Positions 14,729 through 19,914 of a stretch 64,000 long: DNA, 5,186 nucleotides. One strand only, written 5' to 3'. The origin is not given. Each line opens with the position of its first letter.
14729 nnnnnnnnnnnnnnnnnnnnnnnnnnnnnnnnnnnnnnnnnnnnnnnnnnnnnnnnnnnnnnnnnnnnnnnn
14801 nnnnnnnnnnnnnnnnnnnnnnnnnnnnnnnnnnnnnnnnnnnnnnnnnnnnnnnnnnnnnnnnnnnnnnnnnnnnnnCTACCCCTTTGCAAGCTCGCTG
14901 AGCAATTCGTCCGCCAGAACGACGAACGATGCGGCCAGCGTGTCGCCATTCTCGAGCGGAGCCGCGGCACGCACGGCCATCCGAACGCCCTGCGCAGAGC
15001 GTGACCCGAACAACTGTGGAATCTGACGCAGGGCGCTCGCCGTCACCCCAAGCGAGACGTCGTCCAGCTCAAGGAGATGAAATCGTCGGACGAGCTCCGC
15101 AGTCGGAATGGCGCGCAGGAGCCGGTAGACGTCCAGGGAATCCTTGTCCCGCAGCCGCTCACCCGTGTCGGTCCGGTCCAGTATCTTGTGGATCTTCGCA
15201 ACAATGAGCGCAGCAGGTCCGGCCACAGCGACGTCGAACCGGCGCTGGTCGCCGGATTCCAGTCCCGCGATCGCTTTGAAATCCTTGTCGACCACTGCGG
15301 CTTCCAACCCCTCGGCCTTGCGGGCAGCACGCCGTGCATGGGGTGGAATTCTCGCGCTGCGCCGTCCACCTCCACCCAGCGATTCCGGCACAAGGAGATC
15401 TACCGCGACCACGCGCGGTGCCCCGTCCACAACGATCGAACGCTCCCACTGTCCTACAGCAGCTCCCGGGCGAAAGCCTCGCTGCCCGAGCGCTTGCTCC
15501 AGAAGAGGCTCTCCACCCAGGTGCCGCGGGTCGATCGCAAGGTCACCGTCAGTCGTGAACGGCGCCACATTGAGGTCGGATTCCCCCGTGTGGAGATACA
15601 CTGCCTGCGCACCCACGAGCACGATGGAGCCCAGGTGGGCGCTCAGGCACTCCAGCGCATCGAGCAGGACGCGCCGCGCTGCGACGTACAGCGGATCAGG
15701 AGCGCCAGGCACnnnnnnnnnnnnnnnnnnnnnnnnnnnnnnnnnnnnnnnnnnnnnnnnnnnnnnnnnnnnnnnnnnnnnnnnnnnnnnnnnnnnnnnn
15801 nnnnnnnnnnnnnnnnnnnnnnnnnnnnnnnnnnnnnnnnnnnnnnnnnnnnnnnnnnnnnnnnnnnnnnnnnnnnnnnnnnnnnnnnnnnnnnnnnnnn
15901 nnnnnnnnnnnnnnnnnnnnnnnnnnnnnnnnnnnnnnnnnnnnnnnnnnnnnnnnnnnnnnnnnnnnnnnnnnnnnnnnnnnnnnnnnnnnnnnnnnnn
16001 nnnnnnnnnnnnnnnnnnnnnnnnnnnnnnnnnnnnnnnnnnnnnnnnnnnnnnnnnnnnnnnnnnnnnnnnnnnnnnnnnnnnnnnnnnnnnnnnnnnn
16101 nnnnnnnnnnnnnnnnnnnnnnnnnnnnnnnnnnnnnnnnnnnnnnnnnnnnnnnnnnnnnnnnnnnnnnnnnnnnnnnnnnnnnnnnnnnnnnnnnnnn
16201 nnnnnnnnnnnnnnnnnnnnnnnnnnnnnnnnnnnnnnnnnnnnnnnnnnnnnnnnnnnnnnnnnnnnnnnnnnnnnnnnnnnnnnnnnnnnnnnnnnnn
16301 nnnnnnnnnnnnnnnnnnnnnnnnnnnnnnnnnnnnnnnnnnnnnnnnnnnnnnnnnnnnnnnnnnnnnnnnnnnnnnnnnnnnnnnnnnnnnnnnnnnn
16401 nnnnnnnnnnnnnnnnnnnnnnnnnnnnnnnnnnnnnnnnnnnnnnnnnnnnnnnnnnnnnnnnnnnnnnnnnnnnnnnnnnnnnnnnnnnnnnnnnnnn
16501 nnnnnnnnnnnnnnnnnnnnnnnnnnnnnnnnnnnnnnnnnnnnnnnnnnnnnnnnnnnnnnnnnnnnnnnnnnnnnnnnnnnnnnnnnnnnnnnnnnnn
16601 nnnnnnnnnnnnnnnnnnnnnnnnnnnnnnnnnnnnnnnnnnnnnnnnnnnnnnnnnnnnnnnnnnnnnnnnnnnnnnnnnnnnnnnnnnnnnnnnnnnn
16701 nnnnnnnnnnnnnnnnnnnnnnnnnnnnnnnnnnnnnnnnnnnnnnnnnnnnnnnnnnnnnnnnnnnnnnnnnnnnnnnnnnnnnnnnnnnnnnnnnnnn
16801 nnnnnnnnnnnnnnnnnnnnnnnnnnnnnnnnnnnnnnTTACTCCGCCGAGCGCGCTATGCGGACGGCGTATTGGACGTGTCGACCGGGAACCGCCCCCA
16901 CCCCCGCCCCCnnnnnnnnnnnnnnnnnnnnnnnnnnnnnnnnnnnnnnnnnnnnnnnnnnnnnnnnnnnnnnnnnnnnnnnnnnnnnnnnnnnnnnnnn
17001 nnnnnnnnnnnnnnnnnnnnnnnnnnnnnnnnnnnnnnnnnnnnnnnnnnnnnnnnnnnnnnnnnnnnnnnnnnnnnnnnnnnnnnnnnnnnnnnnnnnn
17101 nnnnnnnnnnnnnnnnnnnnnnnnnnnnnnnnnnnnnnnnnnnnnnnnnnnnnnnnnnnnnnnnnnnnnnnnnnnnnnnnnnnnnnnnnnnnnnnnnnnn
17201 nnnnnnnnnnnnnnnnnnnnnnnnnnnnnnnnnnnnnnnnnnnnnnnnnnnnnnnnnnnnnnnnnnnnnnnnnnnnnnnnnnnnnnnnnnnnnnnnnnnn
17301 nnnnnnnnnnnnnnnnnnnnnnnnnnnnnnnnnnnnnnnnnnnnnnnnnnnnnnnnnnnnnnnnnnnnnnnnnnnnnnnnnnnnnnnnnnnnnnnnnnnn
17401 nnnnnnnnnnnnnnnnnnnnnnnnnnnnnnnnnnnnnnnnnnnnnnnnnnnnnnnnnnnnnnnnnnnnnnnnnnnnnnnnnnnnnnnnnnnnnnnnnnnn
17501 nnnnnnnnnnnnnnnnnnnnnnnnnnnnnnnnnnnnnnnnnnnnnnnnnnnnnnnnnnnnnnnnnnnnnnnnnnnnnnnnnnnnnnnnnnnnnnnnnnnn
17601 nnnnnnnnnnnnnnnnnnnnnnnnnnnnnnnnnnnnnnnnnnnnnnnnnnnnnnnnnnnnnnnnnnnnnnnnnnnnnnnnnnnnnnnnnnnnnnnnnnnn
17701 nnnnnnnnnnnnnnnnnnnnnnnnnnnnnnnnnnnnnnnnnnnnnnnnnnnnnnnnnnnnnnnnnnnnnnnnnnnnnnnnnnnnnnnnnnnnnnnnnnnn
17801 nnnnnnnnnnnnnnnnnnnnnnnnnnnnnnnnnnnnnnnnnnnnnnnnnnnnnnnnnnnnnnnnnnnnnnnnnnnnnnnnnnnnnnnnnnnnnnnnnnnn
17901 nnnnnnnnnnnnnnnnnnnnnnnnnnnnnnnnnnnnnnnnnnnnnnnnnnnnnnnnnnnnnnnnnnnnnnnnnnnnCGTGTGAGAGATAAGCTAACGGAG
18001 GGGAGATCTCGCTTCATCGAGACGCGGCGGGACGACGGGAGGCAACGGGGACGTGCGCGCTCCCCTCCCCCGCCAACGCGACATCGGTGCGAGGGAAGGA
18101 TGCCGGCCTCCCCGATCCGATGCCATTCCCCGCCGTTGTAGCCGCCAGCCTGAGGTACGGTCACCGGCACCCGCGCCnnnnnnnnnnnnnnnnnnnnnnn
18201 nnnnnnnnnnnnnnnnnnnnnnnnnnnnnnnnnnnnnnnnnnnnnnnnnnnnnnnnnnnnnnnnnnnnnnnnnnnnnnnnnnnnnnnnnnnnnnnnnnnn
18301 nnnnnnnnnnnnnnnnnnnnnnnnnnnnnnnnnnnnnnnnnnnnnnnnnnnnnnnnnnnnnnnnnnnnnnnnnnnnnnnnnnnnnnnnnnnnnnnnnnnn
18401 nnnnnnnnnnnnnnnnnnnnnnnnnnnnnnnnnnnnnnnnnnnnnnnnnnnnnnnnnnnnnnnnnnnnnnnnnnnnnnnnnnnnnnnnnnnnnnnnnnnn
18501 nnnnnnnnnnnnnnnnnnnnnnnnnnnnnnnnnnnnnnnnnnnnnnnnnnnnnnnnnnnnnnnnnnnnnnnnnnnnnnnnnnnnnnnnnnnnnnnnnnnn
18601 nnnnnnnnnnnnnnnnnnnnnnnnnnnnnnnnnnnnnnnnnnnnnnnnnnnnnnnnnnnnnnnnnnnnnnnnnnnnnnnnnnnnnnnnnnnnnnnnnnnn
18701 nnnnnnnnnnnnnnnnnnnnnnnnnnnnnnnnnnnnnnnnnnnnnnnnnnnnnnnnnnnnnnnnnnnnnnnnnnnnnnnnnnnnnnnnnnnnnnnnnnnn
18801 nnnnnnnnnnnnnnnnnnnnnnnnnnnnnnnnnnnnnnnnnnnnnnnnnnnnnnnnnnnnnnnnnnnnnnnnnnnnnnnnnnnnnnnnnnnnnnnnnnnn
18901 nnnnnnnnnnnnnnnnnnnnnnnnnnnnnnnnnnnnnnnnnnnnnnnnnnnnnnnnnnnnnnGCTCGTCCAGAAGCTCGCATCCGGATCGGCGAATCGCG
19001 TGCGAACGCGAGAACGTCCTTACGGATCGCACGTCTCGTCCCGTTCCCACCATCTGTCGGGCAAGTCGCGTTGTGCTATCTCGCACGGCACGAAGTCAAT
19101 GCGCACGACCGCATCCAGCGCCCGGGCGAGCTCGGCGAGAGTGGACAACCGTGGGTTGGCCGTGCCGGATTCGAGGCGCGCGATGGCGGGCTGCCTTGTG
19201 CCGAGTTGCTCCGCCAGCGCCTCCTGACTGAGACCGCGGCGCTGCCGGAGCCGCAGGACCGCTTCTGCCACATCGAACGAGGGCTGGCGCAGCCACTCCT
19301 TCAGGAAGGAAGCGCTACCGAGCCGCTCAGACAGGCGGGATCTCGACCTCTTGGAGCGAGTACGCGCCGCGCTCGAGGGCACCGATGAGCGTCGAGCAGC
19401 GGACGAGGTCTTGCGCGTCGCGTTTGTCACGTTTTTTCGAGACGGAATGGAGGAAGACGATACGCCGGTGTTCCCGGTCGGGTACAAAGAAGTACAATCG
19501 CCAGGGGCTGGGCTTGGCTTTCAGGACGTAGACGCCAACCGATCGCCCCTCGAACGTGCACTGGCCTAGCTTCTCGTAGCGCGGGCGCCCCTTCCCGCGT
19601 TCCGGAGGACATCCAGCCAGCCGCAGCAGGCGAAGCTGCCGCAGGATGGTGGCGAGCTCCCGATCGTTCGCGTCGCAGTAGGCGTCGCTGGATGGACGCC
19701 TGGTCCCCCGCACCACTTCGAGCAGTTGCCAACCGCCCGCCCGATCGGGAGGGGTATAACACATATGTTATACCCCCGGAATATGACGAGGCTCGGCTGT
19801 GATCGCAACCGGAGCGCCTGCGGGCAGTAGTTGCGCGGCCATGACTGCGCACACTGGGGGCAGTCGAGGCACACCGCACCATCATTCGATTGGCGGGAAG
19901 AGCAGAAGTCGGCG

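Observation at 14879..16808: AbiE-like two-gene module whose 'antitoxin' carries a PD-x17-ExK nuclease-like N-terminus, inserted between wecB and the sugar epimerase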

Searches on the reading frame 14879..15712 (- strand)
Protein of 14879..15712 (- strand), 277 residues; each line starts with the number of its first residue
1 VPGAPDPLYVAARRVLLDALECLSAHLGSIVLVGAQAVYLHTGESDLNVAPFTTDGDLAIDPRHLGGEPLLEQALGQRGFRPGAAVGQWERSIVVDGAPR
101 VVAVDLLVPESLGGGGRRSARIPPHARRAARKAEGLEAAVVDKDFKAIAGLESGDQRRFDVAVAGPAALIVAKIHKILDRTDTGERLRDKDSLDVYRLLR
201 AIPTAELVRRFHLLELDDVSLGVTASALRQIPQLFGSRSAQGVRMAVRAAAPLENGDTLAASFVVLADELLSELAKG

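Call 3: search_protein_families(library=pfam, proteins=[window:14879-15712:-], max_evalue=0.01)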
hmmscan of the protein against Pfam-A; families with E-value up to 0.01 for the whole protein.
window:14879-15712:- (277 aa): 0 families

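Call 4: search_protein_families(library=padloc, proteins=[window:14879-15712:-], max_evalue=0.1)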
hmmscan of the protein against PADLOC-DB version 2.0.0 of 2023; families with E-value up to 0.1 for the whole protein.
window:14879-15712:- (277 aa): 0 families

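Call 5: search_protein_families(library=ncbifam, proteins=[window:14879-15712:-], max_evalue=0.1)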
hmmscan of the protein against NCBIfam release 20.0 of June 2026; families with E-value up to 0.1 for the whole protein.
window:14879-15712:- (277 aa): 0 families

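Call 7: find_homologous_proteins(query=window:14879-15712:-)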
Query window:14879-15712:- (277 aa): 2620 proteins with E <= 0.001 among 8000 candidates; the best 120 are listed.
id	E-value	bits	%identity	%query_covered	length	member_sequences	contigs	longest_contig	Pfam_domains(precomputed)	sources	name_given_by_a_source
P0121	8.7e-171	584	100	100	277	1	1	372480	-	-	-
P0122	6.0e-115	401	70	100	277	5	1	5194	-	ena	-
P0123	5.0e-113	395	69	100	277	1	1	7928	-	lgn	-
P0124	4.8e-110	385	68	100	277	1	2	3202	-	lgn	-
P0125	6.7e-109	381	68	99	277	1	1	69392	-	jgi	jgi:hypothetical protein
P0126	1.4e-108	380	68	99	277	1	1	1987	-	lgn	-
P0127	1.7e-103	363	65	99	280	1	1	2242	-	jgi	jgi:hypothetical protein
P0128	7.8e-103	361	65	99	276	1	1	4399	-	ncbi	ncbi:MAG: hypothetical protein ACREN6_16835 [Gemmatimonadaceae bacterium]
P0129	1.2e-101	357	64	100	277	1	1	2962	-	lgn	-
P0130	2.1e-100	353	64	99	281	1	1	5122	-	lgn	-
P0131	2.4e-99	350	63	100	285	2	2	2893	-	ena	-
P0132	1.4e-98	347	63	99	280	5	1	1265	-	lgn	-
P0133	1.4e-98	347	64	99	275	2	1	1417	-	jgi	jgi:hypothetical protein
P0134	1.7e-98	347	64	100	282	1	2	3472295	-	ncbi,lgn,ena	-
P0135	1.1e-97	345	64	96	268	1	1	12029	-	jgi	-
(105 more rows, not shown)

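Call 14: search_solved_structures(query=A2, max_evalue=10, show_alignments=3)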
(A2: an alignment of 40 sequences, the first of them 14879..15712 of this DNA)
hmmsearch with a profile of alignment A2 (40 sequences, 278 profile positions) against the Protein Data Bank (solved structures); distinct sequences matched with E-value up to 10: 1.
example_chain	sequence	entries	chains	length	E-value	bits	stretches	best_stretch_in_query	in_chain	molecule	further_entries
1m7s_A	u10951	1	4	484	0.24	13.7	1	188-264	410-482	Catalase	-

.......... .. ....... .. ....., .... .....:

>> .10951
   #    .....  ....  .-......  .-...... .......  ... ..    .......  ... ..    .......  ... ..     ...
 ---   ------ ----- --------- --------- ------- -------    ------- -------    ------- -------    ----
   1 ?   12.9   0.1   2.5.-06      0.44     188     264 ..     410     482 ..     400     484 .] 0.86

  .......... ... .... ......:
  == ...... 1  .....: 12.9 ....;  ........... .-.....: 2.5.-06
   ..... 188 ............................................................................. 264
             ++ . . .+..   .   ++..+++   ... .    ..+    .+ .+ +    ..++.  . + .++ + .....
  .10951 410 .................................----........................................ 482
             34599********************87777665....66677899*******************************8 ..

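Call 15: search_protein_families(library=pfam, alignment_id=A2, max_evalue=1)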
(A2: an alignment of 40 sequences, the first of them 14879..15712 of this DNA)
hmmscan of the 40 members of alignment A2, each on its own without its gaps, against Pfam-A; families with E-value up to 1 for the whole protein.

A. member 1, window:14879-15712:- (277 aa): 0 families

B. families by the number of members that match (of 40 scanned): 9 families
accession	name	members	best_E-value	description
PF12281.14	NTP_transf_8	21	1.9e-07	Nucleotidyltransferase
PF08843.17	AbiEii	4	0.049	Nucleotidyl transferase AbiEii toxin, Type IV TA system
PF08410.15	DUF1737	2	0.025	Domain of unknown function (DUF1737)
PF13410.11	GST_C_2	1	0.034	Glutathione S-transferase, C-terminal domain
PF15372.11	DUF4600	1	0.039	Domain of unknown function (DUF4600)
PF21950.2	MINION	1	0.048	Protein myomixer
PF05120.17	GvpG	1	0.12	Gas vesicle protein G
PF17841.6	Bep_C_terminal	1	0.21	BID domain of Bartonella effector protein (Bep)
PF08424.15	NRDE-2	1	0.21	NRDE-2, necessary for RNA interference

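Call 21: predict_structure(alignment_id=A2)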
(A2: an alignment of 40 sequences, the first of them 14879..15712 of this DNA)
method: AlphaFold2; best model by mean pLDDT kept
length: 277 residues; sequences in the alignment: 40
mean_pLDDT: 90.4   pTM: 0.91
mean pLDDT of the five models: 90.4, 90.0, 89.7, 89.2, 88.7
residues with pLDDT >= 90: 200; 70-90: 55; 50-70: 20; < 50: 2
segments of 3 or more residues with pLDDT < 50: none
pLDDT, mean of each block of 10 residues (from residue 1): 70 93 97 91 68 79 94 95 94 91 95 84 89 96 94 90 98 91 62 95 98 98 98 97 92 89 98 94
secondary structure, 60 per line:
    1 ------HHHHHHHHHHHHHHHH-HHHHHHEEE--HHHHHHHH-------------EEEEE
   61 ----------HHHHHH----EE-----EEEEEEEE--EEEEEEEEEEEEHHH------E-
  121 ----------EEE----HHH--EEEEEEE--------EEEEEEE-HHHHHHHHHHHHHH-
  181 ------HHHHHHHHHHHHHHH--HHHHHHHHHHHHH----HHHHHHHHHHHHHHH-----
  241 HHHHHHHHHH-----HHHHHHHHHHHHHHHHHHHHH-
elements in order: H7-22 H24-29 E30-32 H35-42 E56-60 H71-76 E88-95 E98-109 E131-133 E143-149 E158-164 H166-179 H187-201 H204-216 H221-235 H241-250 H256-276

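Call 24: fold_search(model_id=the predicted structure, library=pdb)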
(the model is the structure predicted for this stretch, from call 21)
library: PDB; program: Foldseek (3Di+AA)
matches with E <= 10: 428; with E <= 0.001: 0
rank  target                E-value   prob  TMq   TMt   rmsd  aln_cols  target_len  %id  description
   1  4ebk_A                1.3e-02  0.44  0.20  0.21  12.8       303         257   12  Crystal structure of aminoglycoside 4'-O-adenylyltransferase ANT(4')-IIb, tobramycin-bound (released 2012-04-04)
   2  4rwp_A                1.4e-02  0.41  0.24  0.20  16.2       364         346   10  Crystal structure of porcine OAS1 in complex with dsRNA (released 2015-05-20)
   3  4ebj_A                2.0e-02  0.21  0.19  0.20  16.6       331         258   13  Crystal structure of aminoglycoside 4'-O-adenylyltransferase ANT(4')-IIb, apo (released 2012-04-04)
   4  4wse_A                2.6e-02  0.89  0.33  0.21  11.2       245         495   13  Crystal structure of the Mimivirus polyadenylate synthase (released 2015-04-01)
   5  4wse_B                2.6e-02  0.87  0.32  0.20  11.0       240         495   13  Crystal structure of the Mimivirus polyadenylate synthase (released 2015-04-01)
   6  2ewr                  4.4e-02  0.92  0.31  0.49   7.6       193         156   14  Crystal structure of a putative nucleotidyltransferase (tm1012) from Thermotoga maritima at 1.60 A resolution (released 2005-12-06)
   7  2fcl                  4.4e-02  0.82  0.28  0.43   8.1       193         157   14  Crystal structure of a putative nucleotidyltransferase (tm1012) from Thermotoga maritima at 1.35 A resolution (released 2006-03-14)
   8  4hx0                  5.7e-02  0.69  0.27  0.39   8.4       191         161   16  Crystal structure of a putative nucleotidyltransferase (TM1012) from Thermotoga maritima at 1.87 A resolution (released 2013-09-11)
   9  7otr                  6.0e-02  0.41  0.25  0.20  14.4       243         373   14  Crystal structure of a psychrophilic CCA-adding enzyme determined by SAD phasing (released 2021-11-03)
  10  4p37_B                8.2e-02  0.87  0.34  0.21   6.4       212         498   13  Crystal structure of the Megavirus polyadenylate synthase (released 2015-04-01)
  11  4xq7                  8.2e-02  0.23  0.24  0.21  16.4       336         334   10  The crystal structure of the OAS-like domain (OLD) of human OASL (released 2015-04-22)
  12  4p37_A                1.4e-01  0.57  0.34  0.21  11.4       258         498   13  Crystal structure of the Megavirus polyadenylate synthase (released 2015-04-01)
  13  4ig8_A                1.9e-01  0.15  0.24  0.21  16.1       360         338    9  Structural basis for cytosolic double-stranded RNA surveillance by human OAS1 (released 2013-01-16)
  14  4rwo_A                2.0e-01  0.14  0.23  0.20  16.3       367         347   10  Crystal structure of the porcine OAS1 L149R mutant in complex with dsRNA and ApCpp in the AMP donor position (released 2015-05-20)
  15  4rwn_A                2.3e-01  0.14  0.23  0.20  16.7       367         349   10  Crystal structure of the pre-reactive state of porcine OAS1 (released 2015-05-20)
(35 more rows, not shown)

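Call 66: search_protein_families(library=ncbifam, alignment_id=A2, max_evalue=1)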
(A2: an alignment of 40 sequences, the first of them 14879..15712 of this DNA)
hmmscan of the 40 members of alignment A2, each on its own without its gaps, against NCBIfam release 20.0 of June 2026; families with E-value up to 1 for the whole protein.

A. member 1, window:14879-15712:- (277 aa): 0 families

B. families by the number of members that match (of 40 scanned): 6 families
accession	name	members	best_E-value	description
TIGR02517.1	type_II_gspD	3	0.042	type II secretion system secretin GspD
NF010533.0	PRK13922.9-5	2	0.016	rod shape-determining protein MreC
NF003368.0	PRK04447.1-1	2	0.088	hypothetical protein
NF011442.0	PRK14869.1-4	1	0.058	putative manganese-dependent inorganic diphosphatase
NF038021.1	mannan_LmeA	1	0.071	mannan chain length control protein LmeA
NF038353.1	FxLYD_dom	1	0.1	FxLYD domain-containing protein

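Call 78: search_dna_similar(query=window:14879-15712:-, collection=plasmids, mode=protein, max_evalue=0.001, max_rows=25, rows=spread)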
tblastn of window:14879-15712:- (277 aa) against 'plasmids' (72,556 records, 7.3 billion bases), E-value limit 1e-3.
Records with a match: 20; places in all: 20; records where one place covers at least 80% of the query: 18.
Best place of each record, by identity: <60% 20.
By first word of the organism name: Streptomyces 15; Rhodococcus 3; Variovorax 1; Brevibacterium 1.
By predicted mobility (MOB-suite, as given by PLSDB): non-mobilizable 18; mobilizable 2.
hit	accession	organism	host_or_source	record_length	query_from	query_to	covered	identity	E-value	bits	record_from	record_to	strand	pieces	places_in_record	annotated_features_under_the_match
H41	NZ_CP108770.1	Streptomyces goshikiensis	-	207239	5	264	94%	44.8%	9e-42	159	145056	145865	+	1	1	hypothetical protein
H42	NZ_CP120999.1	Streptomyces sp. Mut1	-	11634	8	274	96%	43.6%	2e-38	150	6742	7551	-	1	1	hypothetical protein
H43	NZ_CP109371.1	Streptomyces sp. NBC_01553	-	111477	5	264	94%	44.6%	3e-39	152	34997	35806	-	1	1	hypothetical protein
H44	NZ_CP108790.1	Streptomyces sp. NBC_00887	-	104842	8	274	96%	43.4%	1e-37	147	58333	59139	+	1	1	hypothetical protein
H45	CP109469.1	Streptomyces sp. NBC_01463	-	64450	8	274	96%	43.3%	3e-38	149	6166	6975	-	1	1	hypothetical protein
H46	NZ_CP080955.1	Rhodococcus opacus PD630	cell culture,environmental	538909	6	274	97%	41.3%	5e-31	160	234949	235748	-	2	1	hypothetical protein (x2) | helix-turn-helix domain-containing protein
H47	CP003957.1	Rhodococcus opacus PD630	-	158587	6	274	97%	41.3%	5e-31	160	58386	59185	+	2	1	hypothetical protein (x3)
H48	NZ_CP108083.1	Streptomyces sp. NBC_00257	-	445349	6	251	89%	45.1%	8e-40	154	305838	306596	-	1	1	hypothetical protein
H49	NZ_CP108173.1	Streptomyces sp. NBC_00147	-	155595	8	267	94%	42.5%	5e-35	140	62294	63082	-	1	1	hypothetical protein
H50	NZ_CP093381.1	Rhodococcus opacus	cell culture,forest soil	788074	6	274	97%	41.0%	9e-41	157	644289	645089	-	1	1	hypothetical protein | helix-turn-helix domain-containing protein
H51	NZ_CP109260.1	Streptomyces sp. NBC_01650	-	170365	6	251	89%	44.7%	1e-39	153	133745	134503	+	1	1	hypothetical protein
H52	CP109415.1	Streptomyces anulatus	-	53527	6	276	98%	39.8%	1e-37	147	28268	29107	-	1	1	hypothetical protein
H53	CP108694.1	Streptomyces anulatus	-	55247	6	276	98%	39.8%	1e-37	147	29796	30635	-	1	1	hypothetical protein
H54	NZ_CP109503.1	Streptomyces sp. NBC_01426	-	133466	5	249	88%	43.9%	2e-38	150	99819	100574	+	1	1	hypothetical protein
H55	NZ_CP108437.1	Streptomyces sp. NBC_01281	-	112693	8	275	97%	39.1%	3e-35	140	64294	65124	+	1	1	hypothetical protein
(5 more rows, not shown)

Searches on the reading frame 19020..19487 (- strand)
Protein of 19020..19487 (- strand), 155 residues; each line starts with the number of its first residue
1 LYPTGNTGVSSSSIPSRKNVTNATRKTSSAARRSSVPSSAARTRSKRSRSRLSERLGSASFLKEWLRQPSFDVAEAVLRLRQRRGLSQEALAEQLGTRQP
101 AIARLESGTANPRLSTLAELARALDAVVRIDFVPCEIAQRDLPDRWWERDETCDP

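Call 3: search_protein_families(library=pfam, proteins=[window:19020-19487:-], max_evalue=0.01)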
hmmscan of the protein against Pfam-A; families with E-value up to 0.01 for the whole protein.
window:19020-19487:- (155 aa): 7 families
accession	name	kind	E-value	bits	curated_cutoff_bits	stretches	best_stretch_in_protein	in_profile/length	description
PF01381.28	HTH_3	-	1.1e-13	51.5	23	1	79-125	3-49/55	Helix-turn-helix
PF13560.12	HTH_31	-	2.4e-10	41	27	1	79-126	8-56/64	Helix-turn-helix domain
PF12844.13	HTH_19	-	1.5e-06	28.5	30.2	1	75-124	2-51/64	Helix-turn-helix domain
PF13443.12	HTH_26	-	9.4e-06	26.2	22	1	79-125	4-51/63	Cro/C1-type HTH DNA-binding domain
PF13744.12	HTH_37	-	2.3e-05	24.6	27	1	74-130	20-77/80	Helix-turn-helix domain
PF17762.8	HTH_ParB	-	0.0057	17.2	22.6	0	71-103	6-38/102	ParB HTH domain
PF15731.11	MqsA_antitoxin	-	0.0077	16.8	30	1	74-123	71-119/131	Antitoxin component of bacterial toxin-antitoxin system, MqsA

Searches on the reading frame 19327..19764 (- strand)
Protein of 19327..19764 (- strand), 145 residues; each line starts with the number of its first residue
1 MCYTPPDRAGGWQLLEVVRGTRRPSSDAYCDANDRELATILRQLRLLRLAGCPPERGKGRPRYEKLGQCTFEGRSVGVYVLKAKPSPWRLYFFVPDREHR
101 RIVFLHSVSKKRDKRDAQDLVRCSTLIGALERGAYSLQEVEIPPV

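Call 3: search_protein_families(library=pfam, proteins=[window:19327-19764:-], max_evalue=0.01)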
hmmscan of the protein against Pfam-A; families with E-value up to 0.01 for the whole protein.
window:19327-19764:- (145 aa): 1 family
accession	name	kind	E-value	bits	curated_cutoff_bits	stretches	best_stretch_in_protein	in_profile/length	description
PF05973.20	Gp49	-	0.0081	16.6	23.9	0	35-120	9-82/90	Phage derived protein Gp49-like (DUF891)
